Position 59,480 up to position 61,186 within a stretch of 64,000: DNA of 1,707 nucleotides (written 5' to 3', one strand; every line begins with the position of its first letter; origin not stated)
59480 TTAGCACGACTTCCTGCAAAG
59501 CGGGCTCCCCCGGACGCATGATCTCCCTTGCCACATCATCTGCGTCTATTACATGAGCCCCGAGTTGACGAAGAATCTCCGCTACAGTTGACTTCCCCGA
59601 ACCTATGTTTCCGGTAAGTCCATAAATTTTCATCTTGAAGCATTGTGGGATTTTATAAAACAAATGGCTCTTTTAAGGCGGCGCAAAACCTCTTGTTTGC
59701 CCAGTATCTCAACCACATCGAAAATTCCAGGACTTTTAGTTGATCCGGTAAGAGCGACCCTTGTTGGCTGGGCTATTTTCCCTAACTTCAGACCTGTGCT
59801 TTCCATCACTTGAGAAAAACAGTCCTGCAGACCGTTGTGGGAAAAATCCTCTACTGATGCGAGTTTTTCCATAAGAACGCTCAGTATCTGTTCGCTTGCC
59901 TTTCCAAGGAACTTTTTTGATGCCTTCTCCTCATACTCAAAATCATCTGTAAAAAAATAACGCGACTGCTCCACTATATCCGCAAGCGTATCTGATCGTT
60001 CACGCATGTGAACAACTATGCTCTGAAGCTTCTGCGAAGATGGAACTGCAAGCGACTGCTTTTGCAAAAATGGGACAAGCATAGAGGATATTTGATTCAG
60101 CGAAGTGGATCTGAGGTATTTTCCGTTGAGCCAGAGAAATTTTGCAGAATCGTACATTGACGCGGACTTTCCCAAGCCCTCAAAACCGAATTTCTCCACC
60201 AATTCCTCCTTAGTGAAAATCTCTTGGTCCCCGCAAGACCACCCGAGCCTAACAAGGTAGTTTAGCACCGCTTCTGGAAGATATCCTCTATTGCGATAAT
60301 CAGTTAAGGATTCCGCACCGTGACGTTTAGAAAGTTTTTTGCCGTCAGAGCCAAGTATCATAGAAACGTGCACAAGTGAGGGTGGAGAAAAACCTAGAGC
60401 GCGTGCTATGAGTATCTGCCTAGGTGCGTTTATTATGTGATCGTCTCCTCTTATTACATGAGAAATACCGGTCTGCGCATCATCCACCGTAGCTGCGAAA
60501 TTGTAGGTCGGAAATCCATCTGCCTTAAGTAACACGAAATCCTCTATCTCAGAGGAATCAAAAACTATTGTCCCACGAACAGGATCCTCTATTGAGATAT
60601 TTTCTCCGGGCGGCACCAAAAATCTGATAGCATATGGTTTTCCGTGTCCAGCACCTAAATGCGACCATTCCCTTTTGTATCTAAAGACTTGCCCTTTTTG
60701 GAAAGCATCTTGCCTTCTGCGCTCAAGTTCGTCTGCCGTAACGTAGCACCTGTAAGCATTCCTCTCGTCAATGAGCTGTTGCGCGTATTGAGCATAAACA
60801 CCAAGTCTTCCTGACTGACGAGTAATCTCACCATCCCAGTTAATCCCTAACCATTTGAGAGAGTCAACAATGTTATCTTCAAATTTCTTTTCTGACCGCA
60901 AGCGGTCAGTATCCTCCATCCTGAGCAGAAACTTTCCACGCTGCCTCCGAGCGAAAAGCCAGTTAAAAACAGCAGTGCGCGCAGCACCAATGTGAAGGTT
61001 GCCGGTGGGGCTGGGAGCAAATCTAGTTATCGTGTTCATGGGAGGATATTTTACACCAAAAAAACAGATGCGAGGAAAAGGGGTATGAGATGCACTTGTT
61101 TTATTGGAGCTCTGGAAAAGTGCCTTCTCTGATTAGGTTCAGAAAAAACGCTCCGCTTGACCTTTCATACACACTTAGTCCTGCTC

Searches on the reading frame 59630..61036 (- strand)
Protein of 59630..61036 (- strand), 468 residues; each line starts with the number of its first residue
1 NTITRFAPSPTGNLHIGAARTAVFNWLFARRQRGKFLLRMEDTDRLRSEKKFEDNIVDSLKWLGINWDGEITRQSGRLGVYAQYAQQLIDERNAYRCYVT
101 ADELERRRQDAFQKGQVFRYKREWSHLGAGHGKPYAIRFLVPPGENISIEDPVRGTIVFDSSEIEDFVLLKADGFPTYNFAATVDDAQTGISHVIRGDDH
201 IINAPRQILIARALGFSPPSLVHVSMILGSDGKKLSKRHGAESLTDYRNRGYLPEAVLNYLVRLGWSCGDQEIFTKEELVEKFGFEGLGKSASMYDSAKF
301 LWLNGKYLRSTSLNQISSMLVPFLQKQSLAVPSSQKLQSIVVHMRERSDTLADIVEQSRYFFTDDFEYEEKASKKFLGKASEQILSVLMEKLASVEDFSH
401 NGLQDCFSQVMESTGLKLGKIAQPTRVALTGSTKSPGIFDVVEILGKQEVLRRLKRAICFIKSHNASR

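Call 53: find_homologous_proteins(query=window:59630-61036:-, max_evalue=1e-50)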
Query window:59630-61036:- (468 aa): 8000 proteins with E <= 1e-50 among 8000 candidates; the best 120 are listed.
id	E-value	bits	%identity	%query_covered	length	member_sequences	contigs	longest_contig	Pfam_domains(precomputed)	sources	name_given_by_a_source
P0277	0.0e+0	1057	100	100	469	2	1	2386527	PF19269.5,PF00749.28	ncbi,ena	-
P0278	3.6e-259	878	82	100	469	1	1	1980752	PF19269.5,PF00749.28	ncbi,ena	-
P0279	1.4e-211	721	69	99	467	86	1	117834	PF19269.5,PF00749.28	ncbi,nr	ncbi:MAG: glutamate--tRNA ligase [Candidatus Dadabacteria bacterium]|nr:glutamate--tRNA ligase [Cand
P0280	1.6e-211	721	70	99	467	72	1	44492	PF19269.5,PF00749.28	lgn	-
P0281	2.7e-208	710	69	99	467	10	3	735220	PF19269.5,PF00749.28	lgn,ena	-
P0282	8.6e-208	709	68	99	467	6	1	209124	PF19269.5,PF00749.28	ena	-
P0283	1.2e-206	705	66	99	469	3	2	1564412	PF19269.5,PF00749.28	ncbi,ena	-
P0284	1.1e-205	702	69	99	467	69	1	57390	PF19269.5,PF00749.28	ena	-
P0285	1.2e-205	702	67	100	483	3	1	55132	PF19269.5,PF00749.28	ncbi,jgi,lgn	-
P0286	1.3e-205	702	68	99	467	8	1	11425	PF19269.5,PF00749.28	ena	-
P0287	6.1e-205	699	67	100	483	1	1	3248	PF19269.5,PF00749.28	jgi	-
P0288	6.4e-205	699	69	99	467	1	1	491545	PF19269.5,PF00749.28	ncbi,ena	-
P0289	3.6e-199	680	68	96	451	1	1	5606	PF19269.5,PF00749.28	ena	-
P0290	6.9e-199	679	68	96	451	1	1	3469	PF19269.5,PF00749.28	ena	-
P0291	1.1e-198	679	68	96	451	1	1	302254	PF19269.5,PF00749.28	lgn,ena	-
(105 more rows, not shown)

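Call 72: find_encoding_contigs(protein=P0398, flank=10000, max_places=3)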
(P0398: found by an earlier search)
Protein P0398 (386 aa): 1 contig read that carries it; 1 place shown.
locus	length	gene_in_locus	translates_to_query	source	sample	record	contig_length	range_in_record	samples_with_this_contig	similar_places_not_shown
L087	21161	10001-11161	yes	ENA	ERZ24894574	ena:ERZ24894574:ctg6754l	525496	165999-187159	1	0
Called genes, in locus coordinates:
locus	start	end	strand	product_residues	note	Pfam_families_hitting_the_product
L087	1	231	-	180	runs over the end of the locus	PF00213:OSCP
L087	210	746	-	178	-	PF00430:ATP-synt_B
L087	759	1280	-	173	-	PF00430:ATP-synt_B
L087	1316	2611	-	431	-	PF00999:Na_H_Exchanger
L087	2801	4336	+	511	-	PF00224:PK, PF02887:PK_C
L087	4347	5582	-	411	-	PF08886:GshA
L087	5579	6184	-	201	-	PF06271:RDD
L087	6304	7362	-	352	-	PF13462:Thioredoxin_4, PF01323:DSBA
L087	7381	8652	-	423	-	PF00206:Lyase_1, PF10397:ADSL_C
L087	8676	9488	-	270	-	PF00753:Lactamase_B, PF23023:Anti-Pycsar_Apyc1, PF13483:Lactamase_B_3 (faint), PF12706:Lactamase_B_2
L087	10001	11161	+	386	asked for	PF01391:Collagen (weak), PF00353:HemolysinCabind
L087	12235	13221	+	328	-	PF01850:PIN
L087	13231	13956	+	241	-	PF01128:IspD, PF12804:NTP_transf_3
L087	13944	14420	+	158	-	PF02542:YgbB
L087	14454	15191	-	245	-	PF00005:ABC_tran, PF13304:AAA_21 (weak)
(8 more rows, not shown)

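Call 73: find_encoding_contigs(protein=P0397, flank=10000, max_places=3)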
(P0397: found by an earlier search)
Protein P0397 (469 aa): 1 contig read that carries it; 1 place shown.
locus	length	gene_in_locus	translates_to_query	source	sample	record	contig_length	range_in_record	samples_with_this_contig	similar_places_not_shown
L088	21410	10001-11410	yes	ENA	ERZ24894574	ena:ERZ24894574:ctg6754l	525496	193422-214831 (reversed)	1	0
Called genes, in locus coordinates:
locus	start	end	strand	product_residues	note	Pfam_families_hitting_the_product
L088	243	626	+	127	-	PF00825:Ribonuclease_P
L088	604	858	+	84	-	PF01809:YidD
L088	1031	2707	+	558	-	PF14849:YidC_periplas, PF02096:60KD_IMP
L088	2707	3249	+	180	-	PF14804:Jag_N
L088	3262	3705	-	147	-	PF00383:dCMP_cyt_deam_1, PF14437:MafB19-deam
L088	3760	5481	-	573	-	PF00501:AMP-binding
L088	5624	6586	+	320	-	PF01699:Na_Ca_ex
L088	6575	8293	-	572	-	PF00501:AMP-binding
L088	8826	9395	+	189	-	-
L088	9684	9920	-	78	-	-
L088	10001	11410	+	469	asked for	PF00749:tRNA-synt_1c, PF19269:Anticodon_2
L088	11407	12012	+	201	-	PF01121:CoaE, PF13238:AAA_18 (faint)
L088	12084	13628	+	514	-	PF01039:Carboxyl_trans, PF03255:ACCA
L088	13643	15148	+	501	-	PF00289:Biotin_carb_N, PF02222:ATP-grasp, PF02655:ATP-grasp_3 (weak), PF02786:CPSase_L_D2, PF07478:Dala_Dala_lig_C, PF02785:Biotin_carb_C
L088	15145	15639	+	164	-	PF25917:BSH_RND (faint), PF00364:Biotin_lipoyl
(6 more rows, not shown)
